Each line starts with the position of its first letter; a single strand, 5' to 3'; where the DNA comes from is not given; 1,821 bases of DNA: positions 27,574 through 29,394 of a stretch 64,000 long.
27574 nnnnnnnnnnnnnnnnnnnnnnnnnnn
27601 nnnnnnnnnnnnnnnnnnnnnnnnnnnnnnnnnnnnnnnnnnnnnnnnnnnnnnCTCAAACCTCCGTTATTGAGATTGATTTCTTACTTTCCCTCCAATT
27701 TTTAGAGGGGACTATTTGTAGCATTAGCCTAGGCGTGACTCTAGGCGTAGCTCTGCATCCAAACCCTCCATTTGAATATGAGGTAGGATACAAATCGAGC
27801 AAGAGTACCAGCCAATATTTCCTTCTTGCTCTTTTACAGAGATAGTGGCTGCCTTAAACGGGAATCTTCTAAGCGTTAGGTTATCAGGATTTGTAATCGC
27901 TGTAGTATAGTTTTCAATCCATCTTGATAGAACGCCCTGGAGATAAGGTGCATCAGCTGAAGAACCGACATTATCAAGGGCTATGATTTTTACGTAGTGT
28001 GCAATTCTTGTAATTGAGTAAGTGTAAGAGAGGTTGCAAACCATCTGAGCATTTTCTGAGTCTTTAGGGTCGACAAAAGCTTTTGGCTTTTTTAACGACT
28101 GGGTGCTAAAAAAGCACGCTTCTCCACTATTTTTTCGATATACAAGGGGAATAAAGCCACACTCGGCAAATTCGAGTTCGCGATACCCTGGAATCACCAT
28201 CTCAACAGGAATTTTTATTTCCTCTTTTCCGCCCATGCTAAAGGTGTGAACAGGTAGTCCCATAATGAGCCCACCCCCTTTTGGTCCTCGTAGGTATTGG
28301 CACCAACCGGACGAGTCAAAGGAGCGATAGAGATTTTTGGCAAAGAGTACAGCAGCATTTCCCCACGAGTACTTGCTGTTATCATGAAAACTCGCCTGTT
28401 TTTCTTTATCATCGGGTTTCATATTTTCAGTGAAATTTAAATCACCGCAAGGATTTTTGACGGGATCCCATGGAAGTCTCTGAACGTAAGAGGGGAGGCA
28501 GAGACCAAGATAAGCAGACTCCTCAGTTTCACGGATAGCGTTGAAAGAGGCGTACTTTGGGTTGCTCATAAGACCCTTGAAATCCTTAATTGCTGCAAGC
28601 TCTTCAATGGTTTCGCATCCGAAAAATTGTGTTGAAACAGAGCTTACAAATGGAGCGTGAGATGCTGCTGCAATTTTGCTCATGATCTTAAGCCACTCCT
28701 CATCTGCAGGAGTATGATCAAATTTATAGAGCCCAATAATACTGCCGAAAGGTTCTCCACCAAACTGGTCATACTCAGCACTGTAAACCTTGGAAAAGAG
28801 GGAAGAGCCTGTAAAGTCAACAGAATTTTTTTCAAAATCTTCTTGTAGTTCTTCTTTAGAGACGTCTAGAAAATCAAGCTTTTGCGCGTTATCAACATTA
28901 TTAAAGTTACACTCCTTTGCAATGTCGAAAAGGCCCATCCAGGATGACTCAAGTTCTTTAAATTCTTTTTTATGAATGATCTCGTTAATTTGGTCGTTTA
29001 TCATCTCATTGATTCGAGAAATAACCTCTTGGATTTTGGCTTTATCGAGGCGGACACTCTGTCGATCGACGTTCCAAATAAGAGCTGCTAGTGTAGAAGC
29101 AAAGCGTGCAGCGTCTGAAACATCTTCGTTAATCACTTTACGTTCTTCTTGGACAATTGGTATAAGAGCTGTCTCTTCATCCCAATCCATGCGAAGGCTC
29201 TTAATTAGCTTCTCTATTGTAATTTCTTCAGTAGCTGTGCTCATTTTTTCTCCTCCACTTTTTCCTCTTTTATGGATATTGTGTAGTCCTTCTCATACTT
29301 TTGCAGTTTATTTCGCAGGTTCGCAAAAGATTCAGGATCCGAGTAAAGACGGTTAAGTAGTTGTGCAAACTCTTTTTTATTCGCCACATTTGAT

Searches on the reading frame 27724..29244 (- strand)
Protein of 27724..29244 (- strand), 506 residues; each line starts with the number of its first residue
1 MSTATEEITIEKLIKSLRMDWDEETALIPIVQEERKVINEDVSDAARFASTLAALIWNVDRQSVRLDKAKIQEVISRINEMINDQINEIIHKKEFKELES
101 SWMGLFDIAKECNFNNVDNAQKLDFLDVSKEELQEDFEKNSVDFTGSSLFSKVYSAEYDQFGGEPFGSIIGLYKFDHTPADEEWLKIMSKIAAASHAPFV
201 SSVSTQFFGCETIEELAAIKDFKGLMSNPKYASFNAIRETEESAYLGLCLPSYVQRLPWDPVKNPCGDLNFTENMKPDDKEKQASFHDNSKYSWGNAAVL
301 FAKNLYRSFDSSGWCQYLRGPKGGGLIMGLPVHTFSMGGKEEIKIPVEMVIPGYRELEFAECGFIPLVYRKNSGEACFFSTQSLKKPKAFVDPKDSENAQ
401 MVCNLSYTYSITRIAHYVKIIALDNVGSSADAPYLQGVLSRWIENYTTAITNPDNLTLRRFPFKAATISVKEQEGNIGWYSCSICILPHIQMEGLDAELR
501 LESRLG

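Call 4: search_protein_families(library=pfam, proteins=[window:27724-29244:-], max_evalue=0.01)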
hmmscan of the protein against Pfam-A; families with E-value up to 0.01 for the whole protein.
window:27724-29244:- (506 aa): 2 families
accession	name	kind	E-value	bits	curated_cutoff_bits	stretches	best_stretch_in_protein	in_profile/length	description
PF05943.17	VipB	-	1.2e-100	337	27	1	73-384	2-300/301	EvpB/VC_A0108, tail sheath N-terminal domain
PF18945.5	VipB_2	-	1.4e-31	109.5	27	1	395-505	2-112/112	EvpB/VC_A0108, tail sheath gpW/gp25-like domain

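Call 6: search_protein_families(library=ncbifam, proteins=[window:27724-29244:-], max_evalue=0.01)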
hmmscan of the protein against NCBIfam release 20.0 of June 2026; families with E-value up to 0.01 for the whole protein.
window:27724-29244:- (506 aa): 2 families
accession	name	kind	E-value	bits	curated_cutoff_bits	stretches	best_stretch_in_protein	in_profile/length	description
TIGR03355.1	VI_chp_2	equivalog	3.5e-140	468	271.5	1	29-505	7-472/473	type VI secretion system contractile sheath large subunit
NF006207.0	PRK08332.1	equivalog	0.0096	13.1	2400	0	47-111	20-84/1684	vitamin B12-dependent ribonucleotide reductase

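Call 8: find_encoding_contigs(protein=window:27724-29244:-, flank=10000, max_places=6)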
Protein window:27724-29244:- (506 aa): 2 contigs read that carry it; 1 place shown.
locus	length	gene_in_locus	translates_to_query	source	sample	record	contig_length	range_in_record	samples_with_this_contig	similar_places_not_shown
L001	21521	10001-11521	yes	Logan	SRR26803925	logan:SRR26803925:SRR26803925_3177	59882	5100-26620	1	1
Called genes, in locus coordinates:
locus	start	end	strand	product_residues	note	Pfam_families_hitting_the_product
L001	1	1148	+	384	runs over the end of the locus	PF07201:HrpJ, PF22342:T3SS_CopN_3rd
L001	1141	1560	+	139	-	PF05932:CesT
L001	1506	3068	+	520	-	PF02446:Glyco_hydro_77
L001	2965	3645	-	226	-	-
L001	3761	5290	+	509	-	PF13428:TPR_14 (faint), PF13369:Transglut_core2, PF14559:TPR_19 (faint), PF07719:TPR_2 (faint), PF13432:TPR_16 (faint)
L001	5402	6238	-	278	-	-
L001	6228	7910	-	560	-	PF03797:Autotransporter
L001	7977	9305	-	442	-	-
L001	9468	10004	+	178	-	PF05591:T6SS_VipA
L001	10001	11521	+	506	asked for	PF05943:VipB, PF18945:VipB_2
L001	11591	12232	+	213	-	-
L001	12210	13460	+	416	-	PF05936:T6SS_VasE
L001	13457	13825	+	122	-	PF04965:GPW_gp25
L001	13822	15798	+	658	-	-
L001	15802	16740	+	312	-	-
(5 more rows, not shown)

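Call 13: find_homologous_proteins(query=window:27724-29244:-, max_evalue=1e-10)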
Query window:27724-29244:- (506 aa): 1163 proteins with E <= 1e-10 among 8000 candidates; the best 120 are listed.
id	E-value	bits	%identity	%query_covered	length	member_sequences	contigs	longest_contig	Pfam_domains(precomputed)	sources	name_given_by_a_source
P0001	0.0e+0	1162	100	100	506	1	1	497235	PF18945.6,PF05943.18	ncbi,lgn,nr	ncbi:MAG: type VI secretion system contractile sheath large subunit [Candidatus Algichlamydia austra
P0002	4.6e-265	898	77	100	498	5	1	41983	PF18945.6,PF05943.18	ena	-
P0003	9.6e-234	795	68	100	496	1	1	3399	PF18945.6,PF05943.18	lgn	-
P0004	4.3e-232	789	67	99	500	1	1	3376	PF18945.6,PF05943.18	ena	-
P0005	1.2e-229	781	67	99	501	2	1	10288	PF18945.6,PF05943.18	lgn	-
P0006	1.2e-229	781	67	99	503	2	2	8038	PF18945.6,PF05943.18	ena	-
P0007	1.3e-229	781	66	99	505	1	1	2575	PF18945.6,PF05943.18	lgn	-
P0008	2.0e-229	780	67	99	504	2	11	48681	PF18945.6,PF05943.18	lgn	-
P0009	3.4e-229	780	67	99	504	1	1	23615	PF18945.6,PF05943.18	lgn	-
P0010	3.6e-229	780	65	99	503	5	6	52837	PF18945.6,PF05943.18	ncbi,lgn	-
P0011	3.9e-229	779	65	100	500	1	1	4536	PF18945.6,PF05943.18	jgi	jgi:type VI secretion system protein ImpC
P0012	6.2e-229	779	66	99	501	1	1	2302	PF18945.6,PF05943.18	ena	-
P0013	8.5e-229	778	67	99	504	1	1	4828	PF18945.6,PF05943.18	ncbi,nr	ncbi:MAG: type VI secretion system contractile sheath large subunit [Parachlamydia sp.]|nr:type VI s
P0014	2.6e-228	777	67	99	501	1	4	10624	PF18945.6,PF05943.18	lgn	-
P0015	4.4e-228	776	66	99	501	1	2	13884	PF18945.6,PF05943.18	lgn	-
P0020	2.4e-227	774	65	99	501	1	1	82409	PF18945.6,PF05943.18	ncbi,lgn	-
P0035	1.1e-222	758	64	99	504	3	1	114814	PF18945.6,PF05943.18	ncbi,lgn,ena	-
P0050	1.7e-219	748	64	99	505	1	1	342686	PF18945.6,PF05943.18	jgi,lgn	jgi:type VI secretion system protein ImpC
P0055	3.6e-218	743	63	100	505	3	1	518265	PF18945.6,PF05943.18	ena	-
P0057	4.6e-217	740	62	100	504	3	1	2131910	PF18945.6,PF05943.18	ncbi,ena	-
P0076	1.3e-207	708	62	99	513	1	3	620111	PF18945.6,PF05943.18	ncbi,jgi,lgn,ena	-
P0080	4.9e-207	707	61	99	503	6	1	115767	PF18945.6,PF05943.18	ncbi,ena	-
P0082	2.9e-204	697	60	99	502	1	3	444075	PF18945.6,PF05943.18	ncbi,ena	-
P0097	3.1e-201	687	60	99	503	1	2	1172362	PF18945.6,PF05943.18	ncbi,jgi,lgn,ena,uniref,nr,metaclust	ncbi:type VI secretion protein, EvpB/VC_A0108 family [Desulfonatronospira thiodismutans ASO3-1]|unir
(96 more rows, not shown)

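Call 15: find_encoding_contigs(protein=P0097, flank=10000, max_places=2)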
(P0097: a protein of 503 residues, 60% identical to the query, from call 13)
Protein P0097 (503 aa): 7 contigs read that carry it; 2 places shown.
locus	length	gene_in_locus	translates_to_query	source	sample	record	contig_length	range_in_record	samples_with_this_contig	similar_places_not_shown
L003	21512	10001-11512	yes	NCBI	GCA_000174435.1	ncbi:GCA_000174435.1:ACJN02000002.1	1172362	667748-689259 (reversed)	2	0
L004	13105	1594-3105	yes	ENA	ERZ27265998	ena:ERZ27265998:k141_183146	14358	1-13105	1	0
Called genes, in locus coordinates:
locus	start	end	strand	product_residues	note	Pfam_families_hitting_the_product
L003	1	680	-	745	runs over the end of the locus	PF00497:SBP_bac_3, PF03458:Gly_transporter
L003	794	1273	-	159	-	PF07883:Cupin_2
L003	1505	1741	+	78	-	-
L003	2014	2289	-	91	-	PF09098:Dehyd-heme_bind (weak)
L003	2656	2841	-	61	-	-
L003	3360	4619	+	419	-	-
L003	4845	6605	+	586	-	PF00860:Xan_ur_permease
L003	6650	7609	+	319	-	PF08240:ADH_N, PF16912:Glu_dehyd_C, PF00107:ADH_zinc_N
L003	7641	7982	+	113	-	-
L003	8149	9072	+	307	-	PF12760:Zn_ribbon_IS1595, PF12762:DDE_Tnp_IS1595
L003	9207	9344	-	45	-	-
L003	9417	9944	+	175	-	PF05591:T6SS_VipA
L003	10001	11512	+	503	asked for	PF05943:VipB, PF18945:VipB_2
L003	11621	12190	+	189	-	-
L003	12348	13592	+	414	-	PF05936:T6SS_VasE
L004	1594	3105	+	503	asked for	PF05943:VipB, PF18945:VipB_2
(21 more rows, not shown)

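Call 19: search_solved_structures(query=window:27724-29244:-, max_evalue=0.001, show_alignments=0)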
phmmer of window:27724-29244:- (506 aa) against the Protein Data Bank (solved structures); distinct sequences matched with E-value up to 0.001: 8.
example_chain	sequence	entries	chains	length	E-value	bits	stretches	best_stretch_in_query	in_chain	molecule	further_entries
3j9o_B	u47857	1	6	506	1.9e-110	373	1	35-505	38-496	Intracellular growth locus protein B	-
5mxn_A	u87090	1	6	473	5.1e-99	335.3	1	53-505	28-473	Type VI secretion protein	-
5ojq_A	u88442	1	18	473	5.4e-99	335.3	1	60-505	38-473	Type VI secretion protein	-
5myu_A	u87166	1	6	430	3.1e-98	332.8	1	68-505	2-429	Type VI secretion system protein ImpC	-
3j9g_B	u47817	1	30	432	3.1e-98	332.7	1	68-505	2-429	VipB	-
5n8n_B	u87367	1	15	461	2.9e-95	322.9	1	70-505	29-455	EvpB family type VI secretion protein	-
5urw_1B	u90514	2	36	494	2.3e-91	310.1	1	45-504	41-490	TssC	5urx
9n4v_A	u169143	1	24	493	4.3e-83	282.8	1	30-504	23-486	DUF877 family protein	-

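Call 22: list_cluster_members(proteins=[P0057, P0076, P0082, P0055, P0050, P0035, P0080, P0002, P0020, P0010])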
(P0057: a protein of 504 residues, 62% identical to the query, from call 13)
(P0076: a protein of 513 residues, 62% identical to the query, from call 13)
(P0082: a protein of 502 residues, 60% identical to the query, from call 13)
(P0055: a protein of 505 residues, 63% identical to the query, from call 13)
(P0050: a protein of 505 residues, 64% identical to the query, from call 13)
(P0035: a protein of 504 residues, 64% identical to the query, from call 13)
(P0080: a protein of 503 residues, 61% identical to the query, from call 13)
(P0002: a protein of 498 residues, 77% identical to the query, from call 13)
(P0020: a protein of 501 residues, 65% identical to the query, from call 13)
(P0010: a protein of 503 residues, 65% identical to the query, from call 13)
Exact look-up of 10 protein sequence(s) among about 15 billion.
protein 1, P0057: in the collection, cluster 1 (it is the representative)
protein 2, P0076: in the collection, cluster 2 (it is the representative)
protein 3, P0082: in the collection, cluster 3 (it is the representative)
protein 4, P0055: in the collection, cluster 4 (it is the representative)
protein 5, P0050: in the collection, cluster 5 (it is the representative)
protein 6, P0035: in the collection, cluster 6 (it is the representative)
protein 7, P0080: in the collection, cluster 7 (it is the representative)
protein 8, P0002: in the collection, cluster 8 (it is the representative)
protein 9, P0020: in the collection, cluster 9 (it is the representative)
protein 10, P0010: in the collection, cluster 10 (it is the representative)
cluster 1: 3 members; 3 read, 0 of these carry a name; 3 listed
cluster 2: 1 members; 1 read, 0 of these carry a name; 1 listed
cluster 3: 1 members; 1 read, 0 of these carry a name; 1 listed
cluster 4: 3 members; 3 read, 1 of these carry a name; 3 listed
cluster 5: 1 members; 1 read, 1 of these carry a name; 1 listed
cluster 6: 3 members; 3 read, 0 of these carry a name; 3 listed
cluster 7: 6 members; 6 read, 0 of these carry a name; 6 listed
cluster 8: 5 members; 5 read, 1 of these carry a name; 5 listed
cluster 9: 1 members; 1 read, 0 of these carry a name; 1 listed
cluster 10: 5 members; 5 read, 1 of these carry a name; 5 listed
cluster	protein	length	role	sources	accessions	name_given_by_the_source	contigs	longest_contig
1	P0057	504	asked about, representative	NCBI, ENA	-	-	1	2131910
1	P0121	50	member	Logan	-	-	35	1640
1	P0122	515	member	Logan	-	-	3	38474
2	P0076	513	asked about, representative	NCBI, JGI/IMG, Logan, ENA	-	-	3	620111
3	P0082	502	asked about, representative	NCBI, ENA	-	-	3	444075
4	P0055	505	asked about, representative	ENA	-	-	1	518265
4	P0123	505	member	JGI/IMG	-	type VI secretion system protein ImpC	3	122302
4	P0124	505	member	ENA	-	-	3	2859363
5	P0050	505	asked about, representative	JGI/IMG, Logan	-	type VI secretion system protein ImpC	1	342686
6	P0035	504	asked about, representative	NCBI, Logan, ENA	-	-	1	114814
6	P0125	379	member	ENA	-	-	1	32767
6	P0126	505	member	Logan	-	-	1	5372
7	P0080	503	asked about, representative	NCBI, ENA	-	-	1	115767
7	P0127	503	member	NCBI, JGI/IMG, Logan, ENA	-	-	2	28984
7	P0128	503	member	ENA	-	-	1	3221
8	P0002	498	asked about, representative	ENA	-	-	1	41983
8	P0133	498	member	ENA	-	-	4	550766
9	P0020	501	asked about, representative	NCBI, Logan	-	-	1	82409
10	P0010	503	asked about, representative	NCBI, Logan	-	-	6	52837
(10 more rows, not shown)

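Call 29: find_encoding_contigs(protein=P0057, flank=10000, max_places=3)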
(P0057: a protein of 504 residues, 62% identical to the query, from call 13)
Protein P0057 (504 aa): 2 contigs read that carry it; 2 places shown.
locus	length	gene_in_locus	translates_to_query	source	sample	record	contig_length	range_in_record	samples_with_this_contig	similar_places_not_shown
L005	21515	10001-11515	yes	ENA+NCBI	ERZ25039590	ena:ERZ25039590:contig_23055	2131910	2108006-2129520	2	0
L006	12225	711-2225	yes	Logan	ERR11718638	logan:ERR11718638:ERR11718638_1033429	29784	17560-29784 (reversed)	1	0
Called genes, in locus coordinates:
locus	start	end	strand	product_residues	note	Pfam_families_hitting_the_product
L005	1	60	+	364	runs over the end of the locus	PF02684:LpxB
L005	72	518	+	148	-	PF02620:YceD (faint)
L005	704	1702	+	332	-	PF02504:FA_synthesis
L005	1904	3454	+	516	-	PF10150:RNase_E_G, PF20833:RNase_E_G_Thio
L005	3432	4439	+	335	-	PF01553:Acyltransferase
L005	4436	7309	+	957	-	PF00675:Peptidase_M16, PF05193:Peptidase_M16_C, PF16187:Peptidase_M16_M, PF05193:Peptidase_M16_C, PF22456:PqqF-like_C_4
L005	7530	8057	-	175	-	-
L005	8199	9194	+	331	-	-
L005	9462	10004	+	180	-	PF05591:T6SS_VipA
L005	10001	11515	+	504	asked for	PF05943:VipB, PF18945:VipB_2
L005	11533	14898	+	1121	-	-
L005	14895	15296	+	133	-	PF22361:IglE_N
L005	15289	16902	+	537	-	PF00501:AMP-binding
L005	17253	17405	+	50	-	-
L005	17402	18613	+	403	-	-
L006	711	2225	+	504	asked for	PF05943:VipB, PF18945:VipB_2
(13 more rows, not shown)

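Call 31: find_related_loci(query=A1, collection=genome_contigs, flank=10000)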
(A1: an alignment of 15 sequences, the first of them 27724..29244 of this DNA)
Query A1 (506 aa) in genome_contigs; peptide patterns used: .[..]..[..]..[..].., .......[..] (x = any residue, [..] = any of these).
238 stretches matched a pattern; 212 encode a relative of the query (tblastn E <= 1e-3); the best 80 are kept; 80 distinct loci.
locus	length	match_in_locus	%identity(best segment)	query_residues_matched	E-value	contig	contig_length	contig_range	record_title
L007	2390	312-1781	65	6-506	0e+0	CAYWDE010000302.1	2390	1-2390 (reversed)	MAG TPA_asm: uncultured bacterium isolate SRP302895_co1_246 genome assembly, contig: NODE_107151_length_2390_cov_4.14432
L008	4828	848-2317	67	6-506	0e+0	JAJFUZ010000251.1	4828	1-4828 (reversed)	MAG: Parachlamydia sp. isolate bin.582 k141_2539977, whole genome shotgun sequence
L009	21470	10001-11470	65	5-506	0e+0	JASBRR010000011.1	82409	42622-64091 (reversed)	MAG: Simkaniaceae bacterium isolate BWSM_113 k141_2276842, whole genome shotgun sequence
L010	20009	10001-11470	66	5-505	0e+0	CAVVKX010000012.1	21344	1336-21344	MAG: uncultured Parachlamydiaceae bacterium isolate MFD04780.bin.2.26 genome assembly, contig: contig_11256, whole genom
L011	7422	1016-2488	66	5-506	0e+0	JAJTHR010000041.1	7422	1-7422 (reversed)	MAG: Parachlamydia sp. isolate CoA8_M59.1 k141_2947761_flag_1_multi_14.9769_len_7422, whole genome shotgun sequence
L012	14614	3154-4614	65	8-506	0e+0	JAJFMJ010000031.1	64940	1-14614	MAG: Chlamydiae bacterium isolate OFTM45 OFTM45_30, whole genome shotgun sequence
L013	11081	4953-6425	65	5-506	0e+0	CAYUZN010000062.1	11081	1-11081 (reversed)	MAG TPA_asm: uncultured bacterium isolate SRP292972_co3_114 genome assembly, contig: NODE_2537_length_11081_cov_4.849175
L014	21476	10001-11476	63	4-506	0e+0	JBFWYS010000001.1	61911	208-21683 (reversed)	MAG: Pseudobdellovibrionaceae bacterium isolate CA_2019_TPBS_17 NODE_3327_length_61911_cov_7.853603_TPBS, whole genome s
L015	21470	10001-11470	64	6-506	0e+0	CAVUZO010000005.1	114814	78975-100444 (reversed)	MAG: uncultured Parachlamydiaceae bacterium isolate MFD04540.bin.2.15 genome assembly, contig: contig_33961, whole genom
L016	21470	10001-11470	65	6-506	0e+0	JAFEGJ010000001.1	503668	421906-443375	MAG: Verrucomicrobia bacterium isolate SZAS-15 VERR-AMP-3__1__length-503668, whole genome shotgun sequence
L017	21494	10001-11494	62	3-506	0e+0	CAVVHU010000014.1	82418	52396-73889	MAG: uncultured Chlamydiales bacterium isolate MFD02923.bin.1.43 genome assembly, contig: contig_40090, whole genome sho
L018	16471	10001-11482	62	1-506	0e+0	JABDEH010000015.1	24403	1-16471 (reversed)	MAG: Chlamydiae bacterium isolate BWMinHeated_Nextera37_MAG2 3300020917.a:Ga0207105_1073, whole genome shotgun sequence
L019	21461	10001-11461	62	8-506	0e+0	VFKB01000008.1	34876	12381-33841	MAG: Parachlamydiales bacterium isolate Bin_65_10 c_000001927819, whole genome shotgun sequence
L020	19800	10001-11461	62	9-506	0e+0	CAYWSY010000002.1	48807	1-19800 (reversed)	MAG TPA_asm: uncultured bacterium isolate SRP287051_co1_18 genome assembly, contig: NODE_1335_length_48807_cov_7.849955,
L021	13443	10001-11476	62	8-506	0e+0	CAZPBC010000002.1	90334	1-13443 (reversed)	MAG TPA_asm: uncultured bacterium isolate binchicken_co334_340 genome assembly, contig: NODE_320_length_90334_cov_6.9409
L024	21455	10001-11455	60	8-505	0e+0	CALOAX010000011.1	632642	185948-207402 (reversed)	MAG: Desulfolunaceae bacterium isolate LOGT_bin.0083 genome assembly, contig: contig_22475, whole genome shotgun sequenc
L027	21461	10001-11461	58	6-505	0e+0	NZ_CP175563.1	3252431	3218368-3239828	Syntrophus buswellii strain DM-2 chromosome, complete genome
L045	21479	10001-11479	58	3-506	0e+0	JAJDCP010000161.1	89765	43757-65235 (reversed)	MAG: Planctomycetota bacterium isolate OFTM248 OFTM248_160, whole genome shotgun sequence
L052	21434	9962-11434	55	3-506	0e+0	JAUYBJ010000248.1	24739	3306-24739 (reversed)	MAG: Methylococcales bacterium isolate C19_metabat.bin.15 C19_k141_72033, whole genome shotgun sequence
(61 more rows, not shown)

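Call 35: search_protein_families(library=ncbifam, proteins=[L027:552-3146:+, L024:145-2781:+, L052:1906-4533:+, L045:18974-21478:+], max_evalue=1e-100)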
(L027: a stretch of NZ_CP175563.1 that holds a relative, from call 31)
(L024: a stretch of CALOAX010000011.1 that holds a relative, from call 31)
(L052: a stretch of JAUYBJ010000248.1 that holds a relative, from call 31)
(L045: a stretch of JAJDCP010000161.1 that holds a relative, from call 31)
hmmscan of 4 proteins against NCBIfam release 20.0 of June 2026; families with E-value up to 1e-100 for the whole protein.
L027:552-3146:+ (865 aa): 7 families
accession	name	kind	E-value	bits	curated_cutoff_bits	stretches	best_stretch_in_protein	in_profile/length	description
TIGR03346.1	chaperone_ClpB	equivalog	0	1163.1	1232.1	1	6-853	1-852/853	ATP-dependent chaperone ClpB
NF008118.0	PRK10865.1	equivalog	9.1e-301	999.8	1417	1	2-853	2-855/857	ATP-dependent chaperone ClpB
TIGR03345.1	VI_ClpV1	equivalog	1.2e-241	804.5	884.95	1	9-834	4-838/852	type VI secretion system ATPase TssH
TIGR02639.1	ClpA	equivalog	2.4e-232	773.2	993.15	2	9-446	4-455/734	ATP-dependent Clp protease ATP-binding subunit ClpA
NF033606.1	heat_AAA_ClpK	exception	5.5e-216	719.5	1900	2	509-846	550-898/949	heat shock survival AAA family ATPase ClpK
NF033607.0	disagg_AAA_ClpG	exception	1.5e-210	701.5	1900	2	3-467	86-551/932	AAA family protein disaggregase ClpG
NF008263.0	PRK11034.1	equivalog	1.3e-183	611.8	1350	0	151-406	160-416/758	ATP-dependent Clp protease ATP-binding subunit ClpA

L024:145-2781:+ (879 aa): 7 families
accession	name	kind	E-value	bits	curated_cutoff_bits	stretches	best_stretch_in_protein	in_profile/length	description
TIGR03346.1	chaperone_ClpB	equivalog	0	1123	1232.1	1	7-853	2-852/853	ATP-dependent chaperone ClpB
NF008118.0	PRK10865.1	equivalog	9.4e-293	973.3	1417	1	2-852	2-854/857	ATP-dependent chaperone ClpB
TIGR03345.1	VI_ClpV1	equivalog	4.3e-234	779.6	884.95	1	10-833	5-837/852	type VI secretion system ATPase TssH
TIGR02639.1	ClpA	equivalog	5.2e-228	758.9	993.15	2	9-440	4-452/734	ATP-dependent Clp protease ATP-binding subunit ClpA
NF033607.0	disagg_AAA_ClpG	exception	3.1e-209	697.2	1900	1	468-843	495-873/932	AAA family protein disaggregase ClpG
NF033606.1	heat_AAA_ClpK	exception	2.6e-207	690.8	1900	1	470-842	518-894/949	heat shock survival AAA family ATPase ClpK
NF008263.0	PRK11034.1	equivalog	4e-177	590.4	1350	0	156-441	165-454/758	ATP-dependent Clp protease ATP-binding subunit ClpA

L052:1906-4533:+ (876 aa): 7 families
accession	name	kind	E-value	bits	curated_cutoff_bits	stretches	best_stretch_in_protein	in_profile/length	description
TIGR03346.1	chaperone_ClpB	equivalog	0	1108.5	1232.1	1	8-849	3-852/853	ATP-dependent chaperone ClpB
NF008118.0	PRK10865.1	equivalog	1.9e-283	942.5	1417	1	2-848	2-854/857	ATP-dependent chaperone ClpB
TIGR03345.1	VI_ClpV1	equivalog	3e-233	776.8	884.95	1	9-840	4-848/852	type VI secretion system ATPase TssH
TIGR02639.1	ClpA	equivalog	1.1e-223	744.6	993.15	2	9-438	4-448/734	ATP-dependent Clp protease ATP-binding subunit ClpA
NF033606.1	heat_AAA_ClpK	exception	2.3e-207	691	1900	1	472-838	524-894/949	heat shock survival AAA family ATPase ClpK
NF033607.0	disagg_AAA_ClpG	exception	3.8e-207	690.3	1900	2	523-837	553-871/932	AAA family protein disaggregase ClpG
NF008263.0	PRK11034.1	equivalog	4e-177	590.4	1350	0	11-441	7-452/758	ATP-dependent Clp protease ATP-binding subunit ClpA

L045:18974-21478:+ (835 aa): 7 families
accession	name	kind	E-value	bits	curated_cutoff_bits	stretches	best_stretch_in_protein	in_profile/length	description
TIGR03346.1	chaperone_ClpB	equivalog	0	1124.6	1232.1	1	5-834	1-836/853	ATP-dependent chaperone ClpB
NF008118.0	PRK10865.1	equivalog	5.5e-294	977.3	1417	1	2-832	3-837/857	ATP-dependent chaperone ClpB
TIGR03345.1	VI_ClpV1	equivalog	2.7e-232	773.6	884.95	1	8-830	4-837/852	type VI secretion system ATPase TssH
TIGR02639.1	ClpA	equivalog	5.9e-219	728.9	993.15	2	9-411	5-420/734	ATP-dependent Clp protease ATP-binding subunit ClpA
NF033607.0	disagg_AAA_ClpG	exception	3.3e-199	664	1900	1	476-833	503-866/932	AAA family protein disaggregase ClpG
NF033606.1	heat_AAA_ClpK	exception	9.3e-197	655.9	1900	1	468-833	518-888/949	heat shock survival AAA family ATPase ClpK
NF008263.0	PRK11034.1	equivalog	6e-170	566.7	1350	0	156-405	167-417/758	ATP-dependent Clp protease ATP-binding subunit ClpA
